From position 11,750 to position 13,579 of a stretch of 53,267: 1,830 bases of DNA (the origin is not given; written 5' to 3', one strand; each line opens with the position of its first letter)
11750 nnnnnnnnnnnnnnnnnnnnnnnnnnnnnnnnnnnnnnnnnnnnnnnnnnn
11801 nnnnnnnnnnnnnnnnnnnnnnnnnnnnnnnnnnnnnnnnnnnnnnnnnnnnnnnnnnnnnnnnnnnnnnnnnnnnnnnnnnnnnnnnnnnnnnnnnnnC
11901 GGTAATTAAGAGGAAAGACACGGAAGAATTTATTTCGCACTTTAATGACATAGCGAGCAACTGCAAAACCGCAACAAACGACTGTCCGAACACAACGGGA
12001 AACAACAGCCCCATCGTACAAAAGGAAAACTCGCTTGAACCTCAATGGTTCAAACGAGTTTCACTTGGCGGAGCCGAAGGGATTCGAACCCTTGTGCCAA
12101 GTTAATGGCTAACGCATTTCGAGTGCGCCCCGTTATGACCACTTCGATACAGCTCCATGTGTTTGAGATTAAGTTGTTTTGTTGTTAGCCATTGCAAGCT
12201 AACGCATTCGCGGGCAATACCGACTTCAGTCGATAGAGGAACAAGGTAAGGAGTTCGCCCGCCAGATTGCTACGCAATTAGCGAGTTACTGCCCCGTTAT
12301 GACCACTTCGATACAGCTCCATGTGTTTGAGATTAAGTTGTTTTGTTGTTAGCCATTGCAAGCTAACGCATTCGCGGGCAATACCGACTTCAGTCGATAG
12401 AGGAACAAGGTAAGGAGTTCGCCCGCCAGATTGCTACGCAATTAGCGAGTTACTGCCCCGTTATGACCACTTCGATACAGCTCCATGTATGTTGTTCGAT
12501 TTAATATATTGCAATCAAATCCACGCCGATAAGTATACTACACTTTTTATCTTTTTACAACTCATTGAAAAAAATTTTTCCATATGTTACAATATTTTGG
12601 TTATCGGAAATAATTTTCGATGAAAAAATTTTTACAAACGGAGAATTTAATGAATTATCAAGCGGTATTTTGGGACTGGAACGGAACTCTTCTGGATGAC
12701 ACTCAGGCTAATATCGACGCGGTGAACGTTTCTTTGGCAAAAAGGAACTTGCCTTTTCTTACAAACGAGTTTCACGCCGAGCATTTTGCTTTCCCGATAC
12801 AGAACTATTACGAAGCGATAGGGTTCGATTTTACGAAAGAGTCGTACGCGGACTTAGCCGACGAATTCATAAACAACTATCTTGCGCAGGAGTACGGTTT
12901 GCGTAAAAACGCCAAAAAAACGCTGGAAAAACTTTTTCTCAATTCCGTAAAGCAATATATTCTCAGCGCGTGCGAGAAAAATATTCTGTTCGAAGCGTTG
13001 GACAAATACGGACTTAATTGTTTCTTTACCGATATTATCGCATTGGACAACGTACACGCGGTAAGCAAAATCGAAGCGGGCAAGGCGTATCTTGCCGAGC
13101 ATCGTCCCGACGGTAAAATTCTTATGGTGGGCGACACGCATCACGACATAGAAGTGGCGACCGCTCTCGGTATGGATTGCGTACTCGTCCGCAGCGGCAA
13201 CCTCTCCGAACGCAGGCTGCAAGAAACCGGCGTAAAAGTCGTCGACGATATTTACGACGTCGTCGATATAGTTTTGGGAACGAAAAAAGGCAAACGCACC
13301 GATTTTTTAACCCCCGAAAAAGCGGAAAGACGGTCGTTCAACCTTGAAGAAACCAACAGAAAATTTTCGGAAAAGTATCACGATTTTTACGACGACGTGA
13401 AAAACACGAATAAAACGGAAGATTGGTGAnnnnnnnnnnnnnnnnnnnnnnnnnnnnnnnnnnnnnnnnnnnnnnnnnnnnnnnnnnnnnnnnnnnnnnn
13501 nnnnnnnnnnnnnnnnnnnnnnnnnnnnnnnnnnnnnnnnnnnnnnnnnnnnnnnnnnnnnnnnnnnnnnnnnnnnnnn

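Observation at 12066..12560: Array of tRNA-Ser 5'-half pseudo-genes with a structured insert in place of the anticodon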

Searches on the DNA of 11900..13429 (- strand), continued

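Call 91: search_with_rna_model(model_id=R1, sources=[L011, L012, L013, L014, L015, L016, L017, L018, L019, L020, L021, L022, L023, L024, L025, L026, L027, L028, L029, L030, L031, L032, L033, L034, L035, L036, L037, L038, L039, L040, L041, L042, L043, L044, L045, L046, L047, L048, L049, L050, L051, L052, L053, L054, L055, L056, L057, L058, L059, L060, L061, L062, L063, L064, L065, L066, L067, L068, L069, L070, L071, L072, L073, L074, L075, L076, L077, L078, L079, L080, L081, L082, L083, L084, L085, L086, L087, L088, L089, L090, L091, L092, L093, L094, L095, L096, L097, L098, L099, L100, L101, L102, L103, L104, L105, L106, L107, L108, L109, L110], max_evalue=1)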
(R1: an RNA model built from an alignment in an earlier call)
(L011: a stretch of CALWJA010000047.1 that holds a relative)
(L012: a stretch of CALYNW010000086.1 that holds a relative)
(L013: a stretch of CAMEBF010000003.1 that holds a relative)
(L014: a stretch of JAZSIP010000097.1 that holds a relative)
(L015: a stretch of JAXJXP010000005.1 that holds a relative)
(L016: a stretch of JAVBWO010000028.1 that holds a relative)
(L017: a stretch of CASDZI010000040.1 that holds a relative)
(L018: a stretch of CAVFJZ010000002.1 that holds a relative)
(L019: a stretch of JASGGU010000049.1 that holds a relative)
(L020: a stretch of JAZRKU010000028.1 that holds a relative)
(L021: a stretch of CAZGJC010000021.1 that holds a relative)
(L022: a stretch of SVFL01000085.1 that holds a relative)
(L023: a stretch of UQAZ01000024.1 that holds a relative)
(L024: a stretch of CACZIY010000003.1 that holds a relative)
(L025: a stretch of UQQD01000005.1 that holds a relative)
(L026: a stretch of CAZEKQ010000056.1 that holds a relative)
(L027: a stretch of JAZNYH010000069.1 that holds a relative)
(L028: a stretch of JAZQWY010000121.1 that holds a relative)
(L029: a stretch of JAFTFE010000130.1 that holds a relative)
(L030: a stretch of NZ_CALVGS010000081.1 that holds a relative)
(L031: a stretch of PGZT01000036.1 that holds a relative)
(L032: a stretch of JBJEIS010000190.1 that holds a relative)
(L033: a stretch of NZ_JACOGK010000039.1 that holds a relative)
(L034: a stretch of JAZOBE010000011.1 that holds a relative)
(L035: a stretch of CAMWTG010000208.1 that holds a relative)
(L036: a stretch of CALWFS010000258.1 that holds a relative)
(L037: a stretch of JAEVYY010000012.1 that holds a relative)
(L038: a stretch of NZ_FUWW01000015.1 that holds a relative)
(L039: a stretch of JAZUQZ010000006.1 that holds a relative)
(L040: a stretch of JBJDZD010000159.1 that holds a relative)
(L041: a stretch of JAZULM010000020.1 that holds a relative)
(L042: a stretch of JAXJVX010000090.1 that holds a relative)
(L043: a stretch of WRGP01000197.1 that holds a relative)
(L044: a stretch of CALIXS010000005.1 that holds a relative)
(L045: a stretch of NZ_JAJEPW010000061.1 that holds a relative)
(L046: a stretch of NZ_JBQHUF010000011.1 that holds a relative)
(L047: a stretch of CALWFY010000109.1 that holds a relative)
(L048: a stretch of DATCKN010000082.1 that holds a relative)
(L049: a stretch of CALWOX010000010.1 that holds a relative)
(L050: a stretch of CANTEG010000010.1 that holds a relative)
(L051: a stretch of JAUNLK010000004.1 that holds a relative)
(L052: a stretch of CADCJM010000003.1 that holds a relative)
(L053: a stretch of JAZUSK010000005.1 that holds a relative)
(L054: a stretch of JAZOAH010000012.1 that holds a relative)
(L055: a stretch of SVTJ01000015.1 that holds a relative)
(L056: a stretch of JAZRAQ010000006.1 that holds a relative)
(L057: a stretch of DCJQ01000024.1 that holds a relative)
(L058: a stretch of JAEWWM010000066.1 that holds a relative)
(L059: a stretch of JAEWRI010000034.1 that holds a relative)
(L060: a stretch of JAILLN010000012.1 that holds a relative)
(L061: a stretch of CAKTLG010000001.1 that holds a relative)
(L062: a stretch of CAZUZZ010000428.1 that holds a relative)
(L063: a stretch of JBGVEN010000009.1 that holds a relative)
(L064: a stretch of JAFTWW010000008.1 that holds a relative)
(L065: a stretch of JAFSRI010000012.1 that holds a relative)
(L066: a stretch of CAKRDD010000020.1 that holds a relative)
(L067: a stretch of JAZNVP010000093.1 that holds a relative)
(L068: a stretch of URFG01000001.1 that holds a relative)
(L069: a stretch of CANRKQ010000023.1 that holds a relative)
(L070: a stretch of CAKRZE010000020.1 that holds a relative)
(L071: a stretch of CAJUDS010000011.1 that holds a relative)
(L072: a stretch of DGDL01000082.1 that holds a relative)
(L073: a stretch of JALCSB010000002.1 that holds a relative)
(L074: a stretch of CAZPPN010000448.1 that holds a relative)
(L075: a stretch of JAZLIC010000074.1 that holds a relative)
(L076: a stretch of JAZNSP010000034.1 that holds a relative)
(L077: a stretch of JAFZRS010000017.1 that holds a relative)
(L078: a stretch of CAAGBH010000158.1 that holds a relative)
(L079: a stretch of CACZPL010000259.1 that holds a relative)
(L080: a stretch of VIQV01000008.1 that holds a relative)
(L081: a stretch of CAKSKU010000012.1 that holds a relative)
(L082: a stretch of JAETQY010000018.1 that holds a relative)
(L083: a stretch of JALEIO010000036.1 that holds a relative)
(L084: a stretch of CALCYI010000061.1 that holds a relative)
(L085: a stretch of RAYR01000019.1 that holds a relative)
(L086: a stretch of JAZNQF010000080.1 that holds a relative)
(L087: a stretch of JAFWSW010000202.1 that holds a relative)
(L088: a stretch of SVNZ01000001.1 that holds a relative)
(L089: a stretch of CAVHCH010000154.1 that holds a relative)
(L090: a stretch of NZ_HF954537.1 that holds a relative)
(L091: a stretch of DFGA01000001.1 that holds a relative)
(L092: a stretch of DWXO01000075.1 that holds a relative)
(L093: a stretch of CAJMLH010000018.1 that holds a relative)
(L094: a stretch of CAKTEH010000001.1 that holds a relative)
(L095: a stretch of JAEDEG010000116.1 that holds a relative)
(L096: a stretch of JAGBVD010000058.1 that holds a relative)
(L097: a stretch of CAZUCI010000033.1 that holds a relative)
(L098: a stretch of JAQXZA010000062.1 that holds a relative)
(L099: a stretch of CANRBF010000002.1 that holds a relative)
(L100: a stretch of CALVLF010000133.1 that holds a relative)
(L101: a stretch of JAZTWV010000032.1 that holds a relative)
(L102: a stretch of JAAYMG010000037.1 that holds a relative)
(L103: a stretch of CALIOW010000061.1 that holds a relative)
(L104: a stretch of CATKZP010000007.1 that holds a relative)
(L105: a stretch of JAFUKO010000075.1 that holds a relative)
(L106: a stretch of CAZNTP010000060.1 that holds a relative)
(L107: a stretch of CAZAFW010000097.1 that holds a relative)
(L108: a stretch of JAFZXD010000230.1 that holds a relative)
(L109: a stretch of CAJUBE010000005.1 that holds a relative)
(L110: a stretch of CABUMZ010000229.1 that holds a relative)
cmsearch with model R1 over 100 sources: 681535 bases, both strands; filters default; matches with E-value up to 1: 120.
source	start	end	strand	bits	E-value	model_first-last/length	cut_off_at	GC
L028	3180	3342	+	45.4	5.3e-10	1-163/163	no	0.52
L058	7315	7451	-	43.9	1.3e-09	1-163/163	no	0.45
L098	6380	6527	-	41.9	5.2e-09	1-163/163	no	0.42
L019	6094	6274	-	41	9.4e-09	1-163/163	no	0.43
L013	204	326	-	40.8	1.1e-08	1-163/163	no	0.41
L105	1317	1468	+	40.5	1.3e-08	1-163/163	no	0.49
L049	2301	2486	+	40.2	1.6e-08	1-163/163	no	0.42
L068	248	424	+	39.5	2.5e-08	1-163/163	no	0.38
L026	686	841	-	39.2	3.1e-08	1-163/163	no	0.44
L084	1783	1931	+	39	3.7e-08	1-163/163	no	0.48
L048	449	594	-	38.9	3.8e-08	1-163/163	no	0.47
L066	4144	4278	-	38.2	6.1e-08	1-163/163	no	0.47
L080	5945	6136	+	38.1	6.5e-08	1-163/163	no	0.44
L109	2555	2697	-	38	6.7e-08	1-163/163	no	0.52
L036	63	150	-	37.8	8e-08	1-163/163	no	0.4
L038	511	626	-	37.6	9.1e-08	1-163/163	no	0.43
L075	312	464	-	37.5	9.4e-08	1-163/163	no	0.38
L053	1564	1773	+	37.2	1.2e-07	1-163/163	no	0.41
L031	7163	7316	-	37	1.3e-07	1-163/163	no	0.43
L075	119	264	-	37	1.4e-07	1-163/163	no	0.45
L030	7358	7523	-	36.6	1.8e-07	1-163/163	no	0.43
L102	1885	2031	+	36.5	1.9e-07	1-163/163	no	0.48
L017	1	107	-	36.3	2.1e-07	1-163/163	no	0.52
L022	7427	7553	+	36.2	2.2e-07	1-163/163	no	0.57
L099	2043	2208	-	35.8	3e-07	1-163/163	no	0.41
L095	6048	6248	+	35.8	3e-07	1-163/163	no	0.37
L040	4958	5100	-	35.7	3.2e-07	1-163/163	no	0.52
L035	2872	2979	+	35.4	3.8e-07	1-163/163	no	0.51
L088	2411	2610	+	35.3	4.1e-07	1-163/163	no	0.41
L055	307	473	-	35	5.2e-07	1-163/163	no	0.4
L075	514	666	-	34.8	5.6e-07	1-163/163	no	0.41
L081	3804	3973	+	34.8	5.7e-07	1-163/163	no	0.44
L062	1296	1382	+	34.8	5.7e-07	1-90/163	3'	0.6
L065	4679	4822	+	34.7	6.1e-07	1-163/163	no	0.51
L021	6145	6312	+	34.6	6.5e-07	1-163/163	no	0.49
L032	23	138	-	34.6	6.6e-07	1-163/163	no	0.44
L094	520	625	+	34.3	8.2e-07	1-163/163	no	0.53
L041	4600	4742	-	34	9.8e-07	1-163/163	no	0.47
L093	350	476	+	34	1e-06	1-163/163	no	0.43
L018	950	1026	+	33.9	1.1e-06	1-163/163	no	0.43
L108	3063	3226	-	33.8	1.1e-06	1-163/163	no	0.49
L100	3712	3860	+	33.8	1.1e-06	1-163/163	no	0.54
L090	1813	1974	-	33.7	1.2e-06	1-163/163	no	0.49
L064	5016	5150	+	33.7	1.2e-06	1-163/163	no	0.5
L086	1539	1688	-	33.4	1.5e-06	1-163/163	no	0.51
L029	7814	7963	-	33.2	1.7e-06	1-163/163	no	0.48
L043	1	132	-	33.1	1.7e-06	1-108/163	3'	0.55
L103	2583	2780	+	33.1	1.8e-06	1-163/163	no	0.35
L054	1721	1868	-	32.9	2e-06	1-163/163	no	0.49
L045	6889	6991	-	32.9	2.1e-06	1-163/163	no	0.5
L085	3017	3175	+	32.8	2.1e-06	1-163/163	no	0.53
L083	5401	5484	+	32.8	2.2e-06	1-163/163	no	0.45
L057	4585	4741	+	32.8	2.2e-06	1-163/163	no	0.49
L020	5682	5868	-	32.8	2.2e-06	1-163/163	no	0.44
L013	27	142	-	32.7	2.3e-06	1-163/163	no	0.43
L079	1971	2057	+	32.7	2.4e-06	1-90/163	3'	0.62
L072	640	742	+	32.6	2.4e-06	1-163/163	no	0.53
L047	6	125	-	32.3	3e-06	1-163/163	no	0.44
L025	3884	4093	+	32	3.7e-06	1-163/163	no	0.43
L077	3472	3621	-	31.9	4e-06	1-163/163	no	0.5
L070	255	358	-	31.9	4e-06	1-163/163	no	0.52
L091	3790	3960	-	31.7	4.4e-06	1-163/163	no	0.53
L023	5742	5816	+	31.7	4.4e-06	1-163/163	no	0.43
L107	4216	4269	+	31.6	4.6e-06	1-67/163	3'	0.57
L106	2135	2164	+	31.5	5.3e-06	1-30/163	3'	0.57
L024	4539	4685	+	31.4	5.4e-06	1-163/163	no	0.46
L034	2731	2900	-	31.1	6.5e-06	1-163/163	no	0.49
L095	6251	6400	+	30.6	9.3e-06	1-163/163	no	0.53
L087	7353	7518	+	30.6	9.6e-06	1-163/163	no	0.52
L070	469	551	-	30.4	1.1e-05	1-163/163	no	0.48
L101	443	593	-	30.2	1.2e-05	1-163/163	no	0.46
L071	7906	8000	+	29.9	1.4e-05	1-98/163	3'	0.59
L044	1869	1968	-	29.7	1.6e-05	1-163/163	no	0.59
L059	459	644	+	29.7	1.6e-05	1-163/163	no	0.55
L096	1221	1364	+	29.6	1.8e-05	1-163/163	no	0.49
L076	658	827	-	29.6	1.8e-05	1-163/163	no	0.37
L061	5139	5309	-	29.6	1.8e-05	1-163/163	no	0.51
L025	3691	3848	+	29.4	2.1e-05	1-163/163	no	0.5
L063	6022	6149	+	29.4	2.1e-05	1-163/163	no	0.48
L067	6303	6432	+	29.3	2.2e-05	1-163/163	no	0.48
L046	7810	7891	-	29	2.7e-05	1-163/163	no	0.52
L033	2431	2545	+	28.9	2.8e-05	1-163/163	no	0.54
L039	2011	2155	-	28.9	2.8e-05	1-163/163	no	0.45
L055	2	126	-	28.9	2.9e-05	1-163/163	no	0.42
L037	2468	2567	-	28.9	2.9e-05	1-163/163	no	0.6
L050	1098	1228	-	28.8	3e-05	1-163/163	no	0.49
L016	3471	3596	+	28.7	3.2e-05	1-163/163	no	0.44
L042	125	207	-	28.7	3.3e-05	1-163/163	no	0.46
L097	6834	6996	-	28.5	3.6e-05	1-163/163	no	0.48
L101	594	780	-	28.5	3.8e-05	1-163/163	no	0.42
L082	4681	4829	-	28.5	3.8e-05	1-163/163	no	0.56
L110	430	517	-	28.4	4e-05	1-163/163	no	0.48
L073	4146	4303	-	28.2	4.7e-05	1-163/163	no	0.5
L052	6253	6405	-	27.8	5.8e-05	1-163/163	no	0.54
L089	6596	6719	-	27.8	5.9e-05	1-163/163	no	0.52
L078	52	197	+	27.4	7.9e-05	1-163/163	no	0.52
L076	322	472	-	27.2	8.6e-05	1-163/163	no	0.5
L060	4078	4210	-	26.9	0.0001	1-163/163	no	0.56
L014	4654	4730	+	26.6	0.00013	1-72/163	3'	0.55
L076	526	655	-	26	0.00019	1-163/163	no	0.45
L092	363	450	-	25.9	0.0002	1-163/163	no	0.49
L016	3650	3753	+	25.7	0.00023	1-163/163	no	0.55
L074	1528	1557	+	25.6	0.00025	1-30/163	3'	0.53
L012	4636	4790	+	25.3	0.00031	1-163/163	no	0.48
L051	4041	4268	+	25.2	0.00033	1-163/163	no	0.52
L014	4307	4473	+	25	0.00038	1-163/163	no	0.41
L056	14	140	-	24.9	0.0004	1-163/163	no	0.52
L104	482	587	-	24.4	0.00056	1-163/163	no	0.54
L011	5089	5197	+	24.4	0.00056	1-163/163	no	0.53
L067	6485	6609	+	24.3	0.00061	1-120/163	3'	0.52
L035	3049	3195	+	24.3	0.00062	1-163/163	no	0.59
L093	542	687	+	24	0.00072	1-163/163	no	0.51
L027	5117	5291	+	23.7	0.00088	1-163/163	no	0.42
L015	7669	7764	+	23.4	0.0011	1-112/163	3'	0.54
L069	4545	4658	-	21.8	0.0032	1-163/163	no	0.51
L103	2783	2806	+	18.4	0.031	1-24/163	3'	0.46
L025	3487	3605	+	17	0.073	1-163/163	no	0.36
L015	7457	7587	+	17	0.077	1-163/163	no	0.42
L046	7574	7720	-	16.3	0.12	1-163/163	no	0.52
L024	3209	3401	+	13.1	1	1-163/163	no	0.32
